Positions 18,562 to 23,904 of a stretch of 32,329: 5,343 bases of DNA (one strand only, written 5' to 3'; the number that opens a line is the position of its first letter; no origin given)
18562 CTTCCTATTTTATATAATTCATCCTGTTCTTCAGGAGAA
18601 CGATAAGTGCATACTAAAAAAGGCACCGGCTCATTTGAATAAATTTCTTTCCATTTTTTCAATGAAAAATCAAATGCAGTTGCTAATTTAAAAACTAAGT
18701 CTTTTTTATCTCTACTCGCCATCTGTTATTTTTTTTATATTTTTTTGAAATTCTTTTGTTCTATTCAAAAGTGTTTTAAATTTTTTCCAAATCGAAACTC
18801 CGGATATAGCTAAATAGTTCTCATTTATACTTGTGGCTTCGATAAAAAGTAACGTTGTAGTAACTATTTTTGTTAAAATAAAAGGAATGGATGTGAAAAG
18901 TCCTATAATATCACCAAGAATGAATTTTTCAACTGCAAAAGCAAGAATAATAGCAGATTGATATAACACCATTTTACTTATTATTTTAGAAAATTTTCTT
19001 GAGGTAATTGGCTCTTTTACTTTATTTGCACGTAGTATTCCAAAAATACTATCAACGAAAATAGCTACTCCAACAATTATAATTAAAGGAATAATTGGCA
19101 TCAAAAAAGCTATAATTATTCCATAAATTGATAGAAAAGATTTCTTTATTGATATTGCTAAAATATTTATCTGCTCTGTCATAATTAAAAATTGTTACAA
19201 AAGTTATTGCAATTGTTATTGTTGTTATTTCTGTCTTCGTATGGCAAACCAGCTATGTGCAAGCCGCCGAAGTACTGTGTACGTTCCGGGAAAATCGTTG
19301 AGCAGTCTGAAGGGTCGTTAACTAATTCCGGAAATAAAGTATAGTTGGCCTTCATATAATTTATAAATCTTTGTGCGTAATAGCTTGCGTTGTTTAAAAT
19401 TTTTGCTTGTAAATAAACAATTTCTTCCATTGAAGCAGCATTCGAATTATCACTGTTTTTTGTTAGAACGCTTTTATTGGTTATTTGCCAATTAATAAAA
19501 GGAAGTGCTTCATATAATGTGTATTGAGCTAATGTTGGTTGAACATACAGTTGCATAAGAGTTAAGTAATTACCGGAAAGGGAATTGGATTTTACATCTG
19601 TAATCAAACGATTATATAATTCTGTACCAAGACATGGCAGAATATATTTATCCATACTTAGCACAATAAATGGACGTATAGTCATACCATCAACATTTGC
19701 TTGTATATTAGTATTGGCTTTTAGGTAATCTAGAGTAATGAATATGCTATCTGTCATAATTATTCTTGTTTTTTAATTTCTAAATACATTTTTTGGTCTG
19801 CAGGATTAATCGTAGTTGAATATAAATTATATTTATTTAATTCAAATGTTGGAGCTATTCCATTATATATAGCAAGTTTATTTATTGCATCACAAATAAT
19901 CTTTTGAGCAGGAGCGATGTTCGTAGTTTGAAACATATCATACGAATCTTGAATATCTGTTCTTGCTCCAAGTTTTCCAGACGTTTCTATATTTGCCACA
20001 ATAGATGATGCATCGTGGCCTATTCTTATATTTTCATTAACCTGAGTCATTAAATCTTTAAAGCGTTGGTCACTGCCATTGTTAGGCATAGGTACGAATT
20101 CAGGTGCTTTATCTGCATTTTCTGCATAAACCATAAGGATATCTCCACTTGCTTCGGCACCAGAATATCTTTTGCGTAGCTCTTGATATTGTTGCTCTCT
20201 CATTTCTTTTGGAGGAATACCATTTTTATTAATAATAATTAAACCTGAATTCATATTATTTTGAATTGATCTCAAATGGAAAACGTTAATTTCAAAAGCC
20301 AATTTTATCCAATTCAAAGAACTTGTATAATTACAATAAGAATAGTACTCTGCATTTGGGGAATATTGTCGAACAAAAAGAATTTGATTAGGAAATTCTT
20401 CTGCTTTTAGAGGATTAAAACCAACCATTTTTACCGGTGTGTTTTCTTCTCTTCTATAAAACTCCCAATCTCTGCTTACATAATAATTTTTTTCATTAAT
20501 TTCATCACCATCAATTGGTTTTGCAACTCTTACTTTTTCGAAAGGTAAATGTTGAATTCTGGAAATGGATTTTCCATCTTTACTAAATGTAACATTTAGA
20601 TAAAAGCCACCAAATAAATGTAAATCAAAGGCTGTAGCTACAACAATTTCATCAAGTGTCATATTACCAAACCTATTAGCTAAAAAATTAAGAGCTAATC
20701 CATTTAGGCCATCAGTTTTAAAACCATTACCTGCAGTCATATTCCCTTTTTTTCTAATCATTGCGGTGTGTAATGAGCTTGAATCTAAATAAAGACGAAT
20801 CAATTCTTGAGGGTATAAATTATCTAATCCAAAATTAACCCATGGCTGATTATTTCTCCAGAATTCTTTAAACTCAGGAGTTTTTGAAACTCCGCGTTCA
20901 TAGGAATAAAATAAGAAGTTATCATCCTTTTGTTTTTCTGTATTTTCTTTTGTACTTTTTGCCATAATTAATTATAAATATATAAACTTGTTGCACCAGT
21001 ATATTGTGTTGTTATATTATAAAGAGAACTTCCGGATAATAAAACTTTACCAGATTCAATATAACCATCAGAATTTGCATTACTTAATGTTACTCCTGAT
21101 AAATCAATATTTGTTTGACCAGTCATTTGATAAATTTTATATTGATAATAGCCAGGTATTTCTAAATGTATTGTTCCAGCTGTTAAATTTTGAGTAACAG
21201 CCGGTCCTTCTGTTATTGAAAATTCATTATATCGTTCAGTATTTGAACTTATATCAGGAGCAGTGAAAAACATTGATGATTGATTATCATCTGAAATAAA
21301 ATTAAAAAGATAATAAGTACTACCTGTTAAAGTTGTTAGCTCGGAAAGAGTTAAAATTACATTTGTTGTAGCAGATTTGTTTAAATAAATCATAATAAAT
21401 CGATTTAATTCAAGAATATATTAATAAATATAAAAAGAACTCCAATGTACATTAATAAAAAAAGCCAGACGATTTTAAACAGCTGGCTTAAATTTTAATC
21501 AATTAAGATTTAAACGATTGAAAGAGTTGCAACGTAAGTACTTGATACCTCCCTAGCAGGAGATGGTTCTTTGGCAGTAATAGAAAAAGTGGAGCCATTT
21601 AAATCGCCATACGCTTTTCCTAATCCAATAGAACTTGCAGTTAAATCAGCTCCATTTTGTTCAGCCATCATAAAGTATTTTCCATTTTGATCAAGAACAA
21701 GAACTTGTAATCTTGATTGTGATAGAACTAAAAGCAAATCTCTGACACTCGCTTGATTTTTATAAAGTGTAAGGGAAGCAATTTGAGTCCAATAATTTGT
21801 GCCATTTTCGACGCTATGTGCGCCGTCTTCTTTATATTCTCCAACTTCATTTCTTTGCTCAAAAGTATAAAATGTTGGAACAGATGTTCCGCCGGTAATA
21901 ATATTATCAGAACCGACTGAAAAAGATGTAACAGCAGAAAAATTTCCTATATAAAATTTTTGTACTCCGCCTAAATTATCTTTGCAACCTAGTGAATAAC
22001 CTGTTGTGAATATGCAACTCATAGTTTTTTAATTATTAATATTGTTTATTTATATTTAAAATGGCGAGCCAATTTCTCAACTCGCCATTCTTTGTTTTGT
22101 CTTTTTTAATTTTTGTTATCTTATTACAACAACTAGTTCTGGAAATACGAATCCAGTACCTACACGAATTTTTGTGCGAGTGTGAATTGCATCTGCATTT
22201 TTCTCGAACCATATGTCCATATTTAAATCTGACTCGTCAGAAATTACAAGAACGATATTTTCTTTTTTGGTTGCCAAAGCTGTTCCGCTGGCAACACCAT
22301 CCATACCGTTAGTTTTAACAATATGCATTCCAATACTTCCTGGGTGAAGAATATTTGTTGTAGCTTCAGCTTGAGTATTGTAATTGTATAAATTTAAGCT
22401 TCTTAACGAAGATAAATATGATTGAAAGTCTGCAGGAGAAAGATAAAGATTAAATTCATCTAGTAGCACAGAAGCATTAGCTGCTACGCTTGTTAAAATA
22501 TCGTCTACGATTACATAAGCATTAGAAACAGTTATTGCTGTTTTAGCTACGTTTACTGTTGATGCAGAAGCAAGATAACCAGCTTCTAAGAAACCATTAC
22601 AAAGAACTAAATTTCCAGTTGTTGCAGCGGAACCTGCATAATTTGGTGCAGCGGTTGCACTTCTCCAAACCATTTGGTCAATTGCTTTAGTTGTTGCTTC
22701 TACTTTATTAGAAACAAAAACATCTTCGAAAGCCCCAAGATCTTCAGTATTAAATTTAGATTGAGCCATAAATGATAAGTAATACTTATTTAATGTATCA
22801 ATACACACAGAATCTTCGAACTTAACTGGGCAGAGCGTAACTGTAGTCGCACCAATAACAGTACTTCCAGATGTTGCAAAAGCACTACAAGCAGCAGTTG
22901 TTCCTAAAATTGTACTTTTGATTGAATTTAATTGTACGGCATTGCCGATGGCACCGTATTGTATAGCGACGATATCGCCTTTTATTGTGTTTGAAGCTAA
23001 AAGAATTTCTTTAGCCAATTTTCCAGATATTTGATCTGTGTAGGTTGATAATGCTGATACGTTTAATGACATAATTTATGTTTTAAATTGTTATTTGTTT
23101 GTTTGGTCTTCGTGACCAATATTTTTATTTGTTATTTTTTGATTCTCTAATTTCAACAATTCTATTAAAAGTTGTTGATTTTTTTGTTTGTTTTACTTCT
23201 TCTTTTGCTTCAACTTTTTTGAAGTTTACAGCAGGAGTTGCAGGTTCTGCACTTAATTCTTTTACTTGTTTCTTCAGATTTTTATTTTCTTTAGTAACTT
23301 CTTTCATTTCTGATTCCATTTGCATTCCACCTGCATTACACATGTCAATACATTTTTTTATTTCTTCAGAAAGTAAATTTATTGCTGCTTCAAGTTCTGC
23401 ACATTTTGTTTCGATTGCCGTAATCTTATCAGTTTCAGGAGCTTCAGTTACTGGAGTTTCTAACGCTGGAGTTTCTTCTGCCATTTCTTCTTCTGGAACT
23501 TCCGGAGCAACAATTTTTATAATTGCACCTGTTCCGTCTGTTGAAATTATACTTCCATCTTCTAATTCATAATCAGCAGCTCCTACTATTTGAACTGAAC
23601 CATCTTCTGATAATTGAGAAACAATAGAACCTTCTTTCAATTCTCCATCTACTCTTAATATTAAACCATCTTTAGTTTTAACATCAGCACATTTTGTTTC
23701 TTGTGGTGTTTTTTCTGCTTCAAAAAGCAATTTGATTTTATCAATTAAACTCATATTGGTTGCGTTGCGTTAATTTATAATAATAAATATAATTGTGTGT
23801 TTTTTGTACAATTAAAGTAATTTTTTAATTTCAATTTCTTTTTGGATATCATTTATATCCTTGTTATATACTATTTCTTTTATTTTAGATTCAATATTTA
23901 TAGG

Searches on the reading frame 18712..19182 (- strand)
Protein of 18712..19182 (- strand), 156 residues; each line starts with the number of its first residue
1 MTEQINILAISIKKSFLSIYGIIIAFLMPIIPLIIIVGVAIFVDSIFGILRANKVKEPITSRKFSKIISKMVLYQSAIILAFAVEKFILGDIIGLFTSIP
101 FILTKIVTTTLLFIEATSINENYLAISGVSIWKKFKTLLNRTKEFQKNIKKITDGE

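Call 9: search_protein_families(library=phrogs, proteins=[window:18712-19182:-], max_evalue=0.001)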
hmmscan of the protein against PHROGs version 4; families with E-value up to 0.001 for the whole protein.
window:18712-19182:- (156 aa): 1 family
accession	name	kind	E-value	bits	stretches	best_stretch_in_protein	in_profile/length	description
phrog_199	-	lysis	2.7e-05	24.1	1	13-147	9-132/545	holin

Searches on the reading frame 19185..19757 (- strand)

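Call 9: search_protein_families(library=phrogs, proteins=[window:19185-19757:-], max_evalue=0.001)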
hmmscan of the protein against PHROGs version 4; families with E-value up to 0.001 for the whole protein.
window:19185-19757:- (190 aa): 2 families
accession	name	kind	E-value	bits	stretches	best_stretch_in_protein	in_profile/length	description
phrog_35048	-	unknown function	1.1e-09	39.4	1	4-147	5-149/184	-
phrog_24616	-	unknown function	0.00061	20.7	0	75-145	95-165/185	-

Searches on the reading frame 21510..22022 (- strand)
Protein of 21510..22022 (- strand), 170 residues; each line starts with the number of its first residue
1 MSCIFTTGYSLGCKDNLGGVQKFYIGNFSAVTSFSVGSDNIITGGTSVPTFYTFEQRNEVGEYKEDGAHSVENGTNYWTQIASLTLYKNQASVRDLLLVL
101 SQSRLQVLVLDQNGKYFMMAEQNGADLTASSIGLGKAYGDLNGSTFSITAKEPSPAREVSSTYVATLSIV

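Call 10: search_protein_families(library=phrogs, proteins=[window:21510-22022:-], max_evalue=0.001)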
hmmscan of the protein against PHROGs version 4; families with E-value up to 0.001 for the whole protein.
window:21510-22022:- (170 aa): 1 family
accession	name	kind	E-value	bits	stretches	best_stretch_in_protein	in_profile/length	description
phrog_19091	-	unknown function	1.8e-18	67.8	1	1-167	1-168/181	-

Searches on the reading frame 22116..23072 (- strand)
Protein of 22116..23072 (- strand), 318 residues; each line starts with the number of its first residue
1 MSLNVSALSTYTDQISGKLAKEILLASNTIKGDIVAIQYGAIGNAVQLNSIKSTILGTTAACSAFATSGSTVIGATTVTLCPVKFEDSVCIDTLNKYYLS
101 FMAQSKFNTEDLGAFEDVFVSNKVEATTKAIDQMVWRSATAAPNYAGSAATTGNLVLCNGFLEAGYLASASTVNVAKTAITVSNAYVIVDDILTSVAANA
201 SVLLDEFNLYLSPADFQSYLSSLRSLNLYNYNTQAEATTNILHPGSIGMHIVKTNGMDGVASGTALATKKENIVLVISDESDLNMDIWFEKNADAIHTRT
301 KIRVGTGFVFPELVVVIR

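Call 10: search_protein_families(library=phrogs, proteins=[window:22116-23072:-], max_evalue=0.001)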
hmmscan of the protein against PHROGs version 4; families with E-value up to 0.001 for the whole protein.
window:22116-23072:- (318 aa): 0 families

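Call 23: search_protein_families(library=pfam, proteins=[window:22116-23072:-], max_evalue=0.01)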
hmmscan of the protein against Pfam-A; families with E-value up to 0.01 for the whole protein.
window:22116-23072:- (318 aa): 1 family
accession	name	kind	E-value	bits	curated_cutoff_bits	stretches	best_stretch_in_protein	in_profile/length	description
PF21732.2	DUF6864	-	0.0018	18.6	27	1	252-304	2-55/114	Domain of unknown function (DUF6864)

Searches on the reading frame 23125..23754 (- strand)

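Call 10: search_protein_families(library=phrogs, proteins=[window:23125-23754:-], max_evalue=0.001)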
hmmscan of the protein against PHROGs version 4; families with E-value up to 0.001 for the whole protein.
window:23125-23754:- (209 aa): 2 families
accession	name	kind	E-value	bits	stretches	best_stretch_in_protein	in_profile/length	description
phrog_736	-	unknown function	0.00013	23.1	0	93-134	50-91/112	-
phrog_95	-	integration and excision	0.00022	20.9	1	114-189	452-526/651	integrase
